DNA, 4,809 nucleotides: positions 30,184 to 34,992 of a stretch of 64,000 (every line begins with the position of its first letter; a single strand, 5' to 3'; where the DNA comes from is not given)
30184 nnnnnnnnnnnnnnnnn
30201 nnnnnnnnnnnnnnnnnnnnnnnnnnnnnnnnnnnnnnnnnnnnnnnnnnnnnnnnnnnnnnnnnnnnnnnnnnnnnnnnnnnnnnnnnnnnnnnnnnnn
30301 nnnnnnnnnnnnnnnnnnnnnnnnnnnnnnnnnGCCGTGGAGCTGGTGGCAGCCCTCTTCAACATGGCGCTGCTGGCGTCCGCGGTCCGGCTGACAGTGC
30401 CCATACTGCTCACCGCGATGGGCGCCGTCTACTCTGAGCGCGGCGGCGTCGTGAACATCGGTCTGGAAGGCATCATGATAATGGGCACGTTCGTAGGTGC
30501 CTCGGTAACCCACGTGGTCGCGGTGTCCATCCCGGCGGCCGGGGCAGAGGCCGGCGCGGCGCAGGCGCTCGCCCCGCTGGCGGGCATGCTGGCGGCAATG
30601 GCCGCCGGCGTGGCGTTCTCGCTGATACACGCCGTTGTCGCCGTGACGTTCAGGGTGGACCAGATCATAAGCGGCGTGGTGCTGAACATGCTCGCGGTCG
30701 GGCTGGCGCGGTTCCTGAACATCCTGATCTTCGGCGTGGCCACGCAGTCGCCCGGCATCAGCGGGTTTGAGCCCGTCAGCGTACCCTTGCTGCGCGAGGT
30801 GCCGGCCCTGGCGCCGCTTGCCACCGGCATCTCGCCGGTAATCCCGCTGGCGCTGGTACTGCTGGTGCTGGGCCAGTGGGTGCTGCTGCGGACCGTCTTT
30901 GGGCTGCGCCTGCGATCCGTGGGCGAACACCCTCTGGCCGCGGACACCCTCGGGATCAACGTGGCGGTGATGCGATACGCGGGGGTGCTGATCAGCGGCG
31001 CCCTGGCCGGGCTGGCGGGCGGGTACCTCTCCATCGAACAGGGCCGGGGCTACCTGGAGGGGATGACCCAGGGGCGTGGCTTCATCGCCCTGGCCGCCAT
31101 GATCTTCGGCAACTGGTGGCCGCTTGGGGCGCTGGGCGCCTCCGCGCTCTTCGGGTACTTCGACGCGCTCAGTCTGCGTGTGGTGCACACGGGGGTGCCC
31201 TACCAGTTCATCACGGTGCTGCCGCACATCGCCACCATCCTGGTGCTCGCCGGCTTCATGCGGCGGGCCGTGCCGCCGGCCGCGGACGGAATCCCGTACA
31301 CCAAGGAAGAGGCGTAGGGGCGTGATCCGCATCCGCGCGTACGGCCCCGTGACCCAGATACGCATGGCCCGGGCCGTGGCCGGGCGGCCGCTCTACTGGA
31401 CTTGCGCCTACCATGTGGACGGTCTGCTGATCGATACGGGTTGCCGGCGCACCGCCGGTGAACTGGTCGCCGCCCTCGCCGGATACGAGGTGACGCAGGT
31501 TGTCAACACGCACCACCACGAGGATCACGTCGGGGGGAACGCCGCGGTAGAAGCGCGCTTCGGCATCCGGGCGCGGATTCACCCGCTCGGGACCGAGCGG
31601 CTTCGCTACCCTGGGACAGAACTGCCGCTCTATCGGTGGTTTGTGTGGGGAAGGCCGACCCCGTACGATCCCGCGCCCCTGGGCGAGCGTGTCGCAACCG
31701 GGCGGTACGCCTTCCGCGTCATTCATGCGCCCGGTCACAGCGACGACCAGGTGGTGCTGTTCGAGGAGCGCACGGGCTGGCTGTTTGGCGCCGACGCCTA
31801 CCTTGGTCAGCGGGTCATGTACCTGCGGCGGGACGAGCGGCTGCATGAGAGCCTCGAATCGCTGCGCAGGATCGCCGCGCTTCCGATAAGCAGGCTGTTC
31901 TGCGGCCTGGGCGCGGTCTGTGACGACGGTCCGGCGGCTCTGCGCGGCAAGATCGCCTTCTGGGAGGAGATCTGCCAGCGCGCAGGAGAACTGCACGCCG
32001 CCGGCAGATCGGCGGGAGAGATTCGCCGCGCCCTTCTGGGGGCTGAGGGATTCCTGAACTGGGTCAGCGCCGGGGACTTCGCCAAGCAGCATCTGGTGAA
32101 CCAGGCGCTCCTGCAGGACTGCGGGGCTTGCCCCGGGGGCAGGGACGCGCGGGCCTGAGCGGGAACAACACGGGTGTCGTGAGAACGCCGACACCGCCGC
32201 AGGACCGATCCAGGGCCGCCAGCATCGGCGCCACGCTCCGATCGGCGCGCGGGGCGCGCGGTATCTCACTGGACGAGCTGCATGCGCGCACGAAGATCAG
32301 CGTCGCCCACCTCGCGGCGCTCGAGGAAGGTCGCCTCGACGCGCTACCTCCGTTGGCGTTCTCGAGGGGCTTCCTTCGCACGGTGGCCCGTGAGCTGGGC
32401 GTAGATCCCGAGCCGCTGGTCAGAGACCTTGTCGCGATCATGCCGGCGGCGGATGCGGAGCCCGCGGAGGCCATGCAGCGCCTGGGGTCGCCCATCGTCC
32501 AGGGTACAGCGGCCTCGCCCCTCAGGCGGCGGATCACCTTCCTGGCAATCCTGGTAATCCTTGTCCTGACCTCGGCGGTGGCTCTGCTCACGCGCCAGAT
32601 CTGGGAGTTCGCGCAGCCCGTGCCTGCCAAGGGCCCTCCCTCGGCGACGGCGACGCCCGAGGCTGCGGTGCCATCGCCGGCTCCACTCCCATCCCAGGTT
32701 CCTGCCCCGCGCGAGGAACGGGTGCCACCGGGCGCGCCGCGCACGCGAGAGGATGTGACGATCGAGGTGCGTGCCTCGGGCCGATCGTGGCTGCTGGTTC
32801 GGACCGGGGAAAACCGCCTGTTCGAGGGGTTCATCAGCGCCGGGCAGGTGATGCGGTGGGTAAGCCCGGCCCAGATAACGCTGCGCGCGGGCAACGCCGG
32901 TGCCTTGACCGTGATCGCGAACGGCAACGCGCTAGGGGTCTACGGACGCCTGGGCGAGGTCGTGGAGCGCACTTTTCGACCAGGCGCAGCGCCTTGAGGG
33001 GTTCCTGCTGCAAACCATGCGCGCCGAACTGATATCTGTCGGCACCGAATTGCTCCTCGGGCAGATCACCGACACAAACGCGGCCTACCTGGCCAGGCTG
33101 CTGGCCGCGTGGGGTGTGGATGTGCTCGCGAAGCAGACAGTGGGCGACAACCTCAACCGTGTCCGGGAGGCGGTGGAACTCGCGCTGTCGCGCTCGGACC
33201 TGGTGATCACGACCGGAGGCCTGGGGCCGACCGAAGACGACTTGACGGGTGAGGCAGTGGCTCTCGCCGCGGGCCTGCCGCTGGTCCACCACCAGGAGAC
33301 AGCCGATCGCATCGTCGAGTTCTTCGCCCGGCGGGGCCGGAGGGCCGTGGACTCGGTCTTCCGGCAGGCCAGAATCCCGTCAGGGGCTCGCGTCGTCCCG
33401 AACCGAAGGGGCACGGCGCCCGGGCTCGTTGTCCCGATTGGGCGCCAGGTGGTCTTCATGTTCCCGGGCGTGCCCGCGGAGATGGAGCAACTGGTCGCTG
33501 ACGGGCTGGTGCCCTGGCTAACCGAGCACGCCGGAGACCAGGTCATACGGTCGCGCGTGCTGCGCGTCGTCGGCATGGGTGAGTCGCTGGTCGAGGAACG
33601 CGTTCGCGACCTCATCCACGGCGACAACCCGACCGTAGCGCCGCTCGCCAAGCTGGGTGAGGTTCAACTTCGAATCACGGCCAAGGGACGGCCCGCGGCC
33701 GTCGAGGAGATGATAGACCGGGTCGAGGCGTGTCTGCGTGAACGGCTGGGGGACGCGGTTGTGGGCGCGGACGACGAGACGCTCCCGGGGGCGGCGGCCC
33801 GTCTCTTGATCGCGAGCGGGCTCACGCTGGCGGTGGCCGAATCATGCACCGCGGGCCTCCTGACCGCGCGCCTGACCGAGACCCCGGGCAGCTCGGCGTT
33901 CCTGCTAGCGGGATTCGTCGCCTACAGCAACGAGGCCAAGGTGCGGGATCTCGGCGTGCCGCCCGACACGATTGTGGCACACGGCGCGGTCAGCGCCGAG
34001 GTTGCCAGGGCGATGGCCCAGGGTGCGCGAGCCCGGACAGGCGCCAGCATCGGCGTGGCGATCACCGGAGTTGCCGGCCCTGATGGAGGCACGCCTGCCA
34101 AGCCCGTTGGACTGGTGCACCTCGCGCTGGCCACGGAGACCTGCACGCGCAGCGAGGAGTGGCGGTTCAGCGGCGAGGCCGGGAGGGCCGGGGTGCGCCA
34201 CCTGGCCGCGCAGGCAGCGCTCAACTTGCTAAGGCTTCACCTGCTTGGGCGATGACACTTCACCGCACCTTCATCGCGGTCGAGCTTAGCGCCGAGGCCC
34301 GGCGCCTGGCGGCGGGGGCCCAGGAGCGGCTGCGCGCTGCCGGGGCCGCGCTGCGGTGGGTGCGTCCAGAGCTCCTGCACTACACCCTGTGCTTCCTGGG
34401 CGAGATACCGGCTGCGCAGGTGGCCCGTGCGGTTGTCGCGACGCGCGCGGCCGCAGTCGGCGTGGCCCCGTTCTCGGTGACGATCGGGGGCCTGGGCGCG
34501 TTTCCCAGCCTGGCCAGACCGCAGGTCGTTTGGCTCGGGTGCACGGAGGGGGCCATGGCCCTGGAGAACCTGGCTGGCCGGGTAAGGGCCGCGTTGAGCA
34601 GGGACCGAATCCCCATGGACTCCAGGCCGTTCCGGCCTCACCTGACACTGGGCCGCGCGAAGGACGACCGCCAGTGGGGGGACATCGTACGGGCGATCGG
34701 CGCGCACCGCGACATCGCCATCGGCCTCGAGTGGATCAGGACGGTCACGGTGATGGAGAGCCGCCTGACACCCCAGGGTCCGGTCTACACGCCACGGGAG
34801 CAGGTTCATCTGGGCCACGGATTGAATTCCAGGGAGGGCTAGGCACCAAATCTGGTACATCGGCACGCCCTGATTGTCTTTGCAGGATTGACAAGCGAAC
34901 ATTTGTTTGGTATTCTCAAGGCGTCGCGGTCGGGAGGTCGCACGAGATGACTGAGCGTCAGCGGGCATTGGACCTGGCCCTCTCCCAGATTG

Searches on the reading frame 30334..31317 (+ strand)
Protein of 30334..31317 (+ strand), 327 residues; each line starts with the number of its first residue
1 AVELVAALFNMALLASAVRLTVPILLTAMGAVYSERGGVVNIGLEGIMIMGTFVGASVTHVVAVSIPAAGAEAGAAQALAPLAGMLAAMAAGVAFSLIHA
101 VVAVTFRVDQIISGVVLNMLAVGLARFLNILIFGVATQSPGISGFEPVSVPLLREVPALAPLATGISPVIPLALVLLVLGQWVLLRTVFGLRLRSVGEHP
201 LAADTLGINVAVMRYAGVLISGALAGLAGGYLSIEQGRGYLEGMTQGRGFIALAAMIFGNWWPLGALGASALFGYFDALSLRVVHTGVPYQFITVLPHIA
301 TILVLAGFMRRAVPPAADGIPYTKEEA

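Call 74: search_protein_families(library=pfam, proteins=[window:30334-31317:+], max_evalue=0.000001)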
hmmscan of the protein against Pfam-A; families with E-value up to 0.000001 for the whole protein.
window:30334-31317:+ (327 aa): 1 family
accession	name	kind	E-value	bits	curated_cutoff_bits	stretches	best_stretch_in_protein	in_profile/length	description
PF02653.21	BPD_transp_2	-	5.1e-34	118.1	26.8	1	16-286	4-252/269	Branched-chain amino acid transport system / permease component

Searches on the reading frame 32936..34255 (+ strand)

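Call 53: search_protein_families(library=pfam, proteins=[window:32936-34255:+], max_evalue=0.00001)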
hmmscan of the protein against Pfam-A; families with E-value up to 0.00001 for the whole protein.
window:32936-34255:+ (439 aa): 3 families
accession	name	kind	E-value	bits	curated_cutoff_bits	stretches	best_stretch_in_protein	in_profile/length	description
PF02464.23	CinA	-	2.3e-51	173.9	23.5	1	282-433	3-152/155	Competence-damaged protein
PF00994.29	MoCF_biosynth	-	1e-33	116.5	26.6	1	32-195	2-142/144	Probable molybdopterin binding domain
PF18146.6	CinA_KH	-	3.5e-22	78.7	27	1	206-277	1-73/73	Damage-inducible protein CinA KH domain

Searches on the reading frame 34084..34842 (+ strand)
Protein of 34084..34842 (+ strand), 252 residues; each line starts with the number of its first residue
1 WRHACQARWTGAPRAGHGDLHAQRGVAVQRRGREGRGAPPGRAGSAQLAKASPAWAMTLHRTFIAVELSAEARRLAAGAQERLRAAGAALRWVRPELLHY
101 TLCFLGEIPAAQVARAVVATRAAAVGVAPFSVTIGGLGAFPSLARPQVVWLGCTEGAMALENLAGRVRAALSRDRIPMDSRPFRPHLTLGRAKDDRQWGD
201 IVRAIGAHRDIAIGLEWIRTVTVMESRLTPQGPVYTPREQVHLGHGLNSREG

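Call 74: search_protein_families(library=pfam, proteins=[window:34084-34842:+], max_evalue=0.000001)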
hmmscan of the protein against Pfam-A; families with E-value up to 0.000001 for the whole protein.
window:34084-34842:+ (252 aa): 2 families
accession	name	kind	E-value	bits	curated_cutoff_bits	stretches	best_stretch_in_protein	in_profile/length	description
PF02834.22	LigT_PEase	-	1.4e-25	89.7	23.3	2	67-150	2-87/87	LigT like Phosphoesterase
PF13563.12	2_5_RNA_ligase2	-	1.7e-13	51.4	27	1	96-200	24-124/152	2'-5' RNA ligase superfamily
